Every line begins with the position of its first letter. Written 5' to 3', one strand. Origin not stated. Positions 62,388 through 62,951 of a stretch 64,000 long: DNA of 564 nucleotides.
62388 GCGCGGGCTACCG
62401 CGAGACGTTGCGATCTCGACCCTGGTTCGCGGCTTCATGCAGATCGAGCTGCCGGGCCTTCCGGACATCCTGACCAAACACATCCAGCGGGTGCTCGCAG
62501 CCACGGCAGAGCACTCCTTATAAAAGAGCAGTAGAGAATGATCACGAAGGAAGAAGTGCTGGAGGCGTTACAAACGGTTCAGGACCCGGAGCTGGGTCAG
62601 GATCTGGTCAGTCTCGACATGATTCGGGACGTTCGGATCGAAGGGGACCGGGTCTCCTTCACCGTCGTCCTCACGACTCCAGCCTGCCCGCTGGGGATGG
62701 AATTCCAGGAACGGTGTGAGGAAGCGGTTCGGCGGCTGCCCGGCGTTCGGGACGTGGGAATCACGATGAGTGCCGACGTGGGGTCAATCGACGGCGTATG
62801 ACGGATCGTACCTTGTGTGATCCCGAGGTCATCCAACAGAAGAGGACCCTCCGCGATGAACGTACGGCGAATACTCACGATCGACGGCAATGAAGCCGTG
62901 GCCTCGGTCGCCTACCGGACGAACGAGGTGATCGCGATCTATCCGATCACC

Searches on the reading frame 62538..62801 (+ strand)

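Call 71: search_protein_families(library=pfam, proteins=[window:62538-62801:+], max_evalue=0.0001)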
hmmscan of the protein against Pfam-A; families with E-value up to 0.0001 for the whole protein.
window:62538-62801:+ (87 aa): 1 family
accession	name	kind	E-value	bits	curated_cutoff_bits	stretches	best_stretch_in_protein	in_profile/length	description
PF01883.24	FeS_assembly_P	-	1.7e-25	89.5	23.5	1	4-75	1-71/73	Iron-sulfur cluster assembly protein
